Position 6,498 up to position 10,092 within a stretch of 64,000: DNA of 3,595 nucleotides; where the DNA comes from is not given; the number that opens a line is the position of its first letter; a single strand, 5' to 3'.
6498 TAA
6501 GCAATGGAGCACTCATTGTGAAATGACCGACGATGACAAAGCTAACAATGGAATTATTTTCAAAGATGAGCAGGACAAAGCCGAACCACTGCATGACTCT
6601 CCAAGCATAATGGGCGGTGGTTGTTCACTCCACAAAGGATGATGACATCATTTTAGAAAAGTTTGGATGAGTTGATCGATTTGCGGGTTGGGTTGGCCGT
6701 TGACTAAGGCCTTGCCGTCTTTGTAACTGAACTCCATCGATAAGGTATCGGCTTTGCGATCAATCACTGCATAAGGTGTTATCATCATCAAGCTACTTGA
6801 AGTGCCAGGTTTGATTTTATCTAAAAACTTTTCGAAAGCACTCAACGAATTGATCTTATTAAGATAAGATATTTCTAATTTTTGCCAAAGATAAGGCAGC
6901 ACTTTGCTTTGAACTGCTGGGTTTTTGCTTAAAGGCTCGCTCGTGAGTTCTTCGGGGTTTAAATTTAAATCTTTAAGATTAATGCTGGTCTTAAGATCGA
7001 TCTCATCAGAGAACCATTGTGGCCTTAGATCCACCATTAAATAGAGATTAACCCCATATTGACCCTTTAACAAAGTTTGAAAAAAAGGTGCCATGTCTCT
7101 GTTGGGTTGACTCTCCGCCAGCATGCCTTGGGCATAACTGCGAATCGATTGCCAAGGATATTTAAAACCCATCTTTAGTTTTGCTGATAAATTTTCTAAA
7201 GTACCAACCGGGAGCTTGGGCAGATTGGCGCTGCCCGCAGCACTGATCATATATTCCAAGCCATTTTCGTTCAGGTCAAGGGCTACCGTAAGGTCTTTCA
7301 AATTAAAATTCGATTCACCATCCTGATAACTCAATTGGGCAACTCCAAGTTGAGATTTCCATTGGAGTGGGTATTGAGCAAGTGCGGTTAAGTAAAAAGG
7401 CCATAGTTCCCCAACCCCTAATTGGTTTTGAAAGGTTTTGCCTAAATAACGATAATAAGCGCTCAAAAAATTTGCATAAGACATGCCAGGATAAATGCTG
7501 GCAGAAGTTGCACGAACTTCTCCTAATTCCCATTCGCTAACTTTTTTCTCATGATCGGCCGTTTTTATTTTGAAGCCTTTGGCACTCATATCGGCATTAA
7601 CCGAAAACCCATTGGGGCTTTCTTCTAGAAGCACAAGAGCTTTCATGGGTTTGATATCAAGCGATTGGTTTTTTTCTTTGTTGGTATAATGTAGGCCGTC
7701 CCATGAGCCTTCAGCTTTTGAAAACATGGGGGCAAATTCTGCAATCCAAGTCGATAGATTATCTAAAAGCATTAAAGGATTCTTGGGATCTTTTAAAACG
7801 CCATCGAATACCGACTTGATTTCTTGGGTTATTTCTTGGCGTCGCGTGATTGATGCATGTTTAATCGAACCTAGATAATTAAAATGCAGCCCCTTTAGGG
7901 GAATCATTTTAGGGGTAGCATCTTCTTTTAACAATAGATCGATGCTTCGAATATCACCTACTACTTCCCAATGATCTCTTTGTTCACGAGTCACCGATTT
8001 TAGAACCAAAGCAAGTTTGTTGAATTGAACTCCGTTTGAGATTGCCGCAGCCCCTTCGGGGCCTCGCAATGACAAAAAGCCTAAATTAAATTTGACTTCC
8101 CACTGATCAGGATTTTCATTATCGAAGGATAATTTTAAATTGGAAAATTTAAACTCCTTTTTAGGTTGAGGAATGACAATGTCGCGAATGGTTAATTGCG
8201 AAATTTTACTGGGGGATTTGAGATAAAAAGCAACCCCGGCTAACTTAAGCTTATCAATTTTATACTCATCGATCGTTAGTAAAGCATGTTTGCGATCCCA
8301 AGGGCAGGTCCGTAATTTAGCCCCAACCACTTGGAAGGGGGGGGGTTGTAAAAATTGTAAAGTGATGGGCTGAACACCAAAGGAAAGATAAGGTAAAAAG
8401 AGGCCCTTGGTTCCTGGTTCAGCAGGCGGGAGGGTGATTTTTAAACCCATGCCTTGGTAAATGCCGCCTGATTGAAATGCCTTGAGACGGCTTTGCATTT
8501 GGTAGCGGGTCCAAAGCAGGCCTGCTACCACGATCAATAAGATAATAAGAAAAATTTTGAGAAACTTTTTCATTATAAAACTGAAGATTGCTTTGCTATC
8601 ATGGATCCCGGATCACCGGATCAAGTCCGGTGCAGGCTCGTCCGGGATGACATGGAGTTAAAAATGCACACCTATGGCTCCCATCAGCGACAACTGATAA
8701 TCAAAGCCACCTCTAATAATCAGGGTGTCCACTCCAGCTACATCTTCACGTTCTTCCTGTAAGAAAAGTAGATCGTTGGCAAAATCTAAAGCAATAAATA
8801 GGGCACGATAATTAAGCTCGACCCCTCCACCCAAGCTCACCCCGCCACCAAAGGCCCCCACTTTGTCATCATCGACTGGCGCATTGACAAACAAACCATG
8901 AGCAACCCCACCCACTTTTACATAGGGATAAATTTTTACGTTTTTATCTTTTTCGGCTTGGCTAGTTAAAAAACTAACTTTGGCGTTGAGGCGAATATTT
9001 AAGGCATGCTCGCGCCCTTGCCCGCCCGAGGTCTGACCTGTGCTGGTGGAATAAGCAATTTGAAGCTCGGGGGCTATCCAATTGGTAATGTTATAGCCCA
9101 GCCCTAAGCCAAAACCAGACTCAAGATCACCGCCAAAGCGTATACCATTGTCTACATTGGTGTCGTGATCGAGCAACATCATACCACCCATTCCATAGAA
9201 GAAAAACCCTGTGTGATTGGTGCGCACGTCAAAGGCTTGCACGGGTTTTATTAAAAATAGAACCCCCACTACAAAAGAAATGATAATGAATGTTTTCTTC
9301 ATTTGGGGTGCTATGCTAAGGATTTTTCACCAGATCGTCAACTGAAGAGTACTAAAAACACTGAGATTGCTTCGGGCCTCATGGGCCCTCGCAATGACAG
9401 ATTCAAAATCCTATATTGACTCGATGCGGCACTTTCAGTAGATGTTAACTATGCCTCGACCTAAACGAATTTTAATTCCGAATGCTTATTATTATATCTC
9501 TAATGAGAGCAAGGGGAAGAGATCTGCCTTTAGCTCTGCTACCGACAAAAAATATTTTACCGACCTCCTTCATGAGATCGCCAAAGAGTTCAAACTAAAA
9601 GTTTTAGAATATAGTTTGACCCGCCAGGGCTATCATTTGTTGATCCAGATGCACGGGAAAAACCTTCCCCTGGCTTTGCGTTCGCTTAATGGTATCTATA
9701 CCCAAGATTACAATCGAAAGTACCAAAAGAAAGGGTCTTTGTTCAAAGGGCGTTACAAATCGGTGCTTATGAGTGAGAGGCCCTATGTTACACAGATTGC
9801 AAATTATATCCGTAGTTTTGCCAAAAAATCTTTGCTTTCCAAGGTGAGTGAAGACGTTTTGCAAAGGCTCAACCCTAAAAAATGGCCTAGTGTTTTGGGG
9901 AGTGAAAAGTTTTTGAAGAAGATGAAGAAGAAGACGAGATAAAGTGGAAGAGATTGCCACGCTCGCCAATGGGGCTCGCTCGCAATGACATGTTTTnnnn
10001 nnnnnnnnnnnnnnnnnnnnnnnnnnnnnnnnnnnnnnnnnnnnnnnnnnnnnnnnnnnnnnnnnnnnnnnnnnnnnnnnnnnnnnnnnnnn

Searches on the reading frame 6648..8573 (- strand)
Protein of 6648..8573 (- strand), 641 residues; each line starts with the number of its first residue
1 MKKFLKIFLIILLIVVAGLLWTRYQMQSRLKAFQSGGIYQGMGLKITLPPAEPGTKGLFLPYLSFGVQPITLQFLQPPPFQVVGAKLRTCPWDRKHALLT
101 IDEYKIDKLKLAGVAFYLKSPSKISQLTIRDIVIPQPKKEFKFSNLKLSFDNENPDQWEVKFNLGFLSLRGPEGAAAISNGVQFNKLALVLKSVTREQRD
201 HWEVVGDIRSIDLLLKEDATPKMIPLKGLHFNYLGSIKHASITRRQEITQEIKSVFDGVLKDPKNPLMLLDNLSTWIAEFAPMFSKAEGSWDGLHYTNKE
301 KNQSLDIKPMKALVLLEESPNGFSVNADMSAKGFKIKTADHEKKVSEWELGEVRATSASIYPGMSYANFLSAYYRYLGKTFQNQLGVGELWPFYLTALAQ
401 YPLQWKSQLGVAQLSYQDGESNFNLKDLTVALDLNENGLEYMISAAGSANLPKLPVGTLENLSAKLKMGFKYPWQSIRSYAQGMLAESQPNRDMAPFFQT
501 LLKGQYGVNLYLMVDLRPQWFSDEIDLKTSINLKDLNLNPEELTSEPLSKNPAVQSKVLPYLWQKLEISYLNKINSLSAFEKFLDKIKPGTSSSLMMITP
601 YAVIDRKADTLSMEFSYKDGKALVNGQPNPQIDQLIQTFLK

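Call 9: search_protein_families(library=pfam, proteins=[window:6648-8573:-], max_evalue=0.01)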
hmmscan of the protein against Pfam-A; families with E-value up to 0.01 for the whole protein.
window:6648-8573:- (641 aa): 1 family
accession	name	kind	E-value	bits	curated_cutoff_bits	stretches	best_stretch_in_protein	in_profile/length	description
PF06097.16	DUF945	-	0.0052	16.4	26.8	0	593-628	421-456/460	Bacterial protein of unknown function (DUF945)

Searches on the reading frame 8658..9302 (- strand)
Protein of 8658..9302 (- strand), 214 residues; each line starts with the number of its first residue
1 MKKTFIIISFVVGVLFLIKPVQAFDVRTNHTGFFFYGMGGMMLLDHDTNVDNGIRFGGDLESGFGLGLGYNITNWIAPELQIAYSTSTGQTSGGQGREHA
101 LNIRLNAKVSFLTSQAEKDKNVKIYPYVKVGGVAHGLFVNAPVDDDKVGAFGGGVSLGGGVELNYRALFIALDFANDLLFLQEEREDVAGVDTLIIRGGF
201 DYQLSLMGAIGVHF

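Call 9: search_protein_families(library=pfam, proteins=[window:8658-9302:-], max_evalue=0.01)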
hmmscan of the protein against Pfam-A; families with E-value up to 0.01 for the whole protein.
window:8658-9302:- (214 aa): 1 family
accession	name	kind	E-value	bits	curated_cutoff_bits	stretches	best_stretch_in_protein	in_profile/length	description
PF13505.12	OMP_b-brl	-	2e-08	35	28.7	1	36-164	22-141/175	Outer membrane protein beta-barrel domain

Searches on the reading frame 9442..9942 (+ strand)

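Call 9: search_protein_families(library=pfam, proteins=[window:9442-9942:+], max_evalue=0.01)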
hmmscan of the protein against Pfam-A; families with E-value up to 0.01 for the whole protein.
window:9442-9942:+ (166 aa): 1 family
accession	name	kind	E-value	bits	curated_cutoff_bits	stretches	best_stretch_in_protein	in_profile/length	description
PF01797.21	Y1_Tnp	-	8.1e-10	39.3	23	1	16-124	6-119/121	Transposase IS200 like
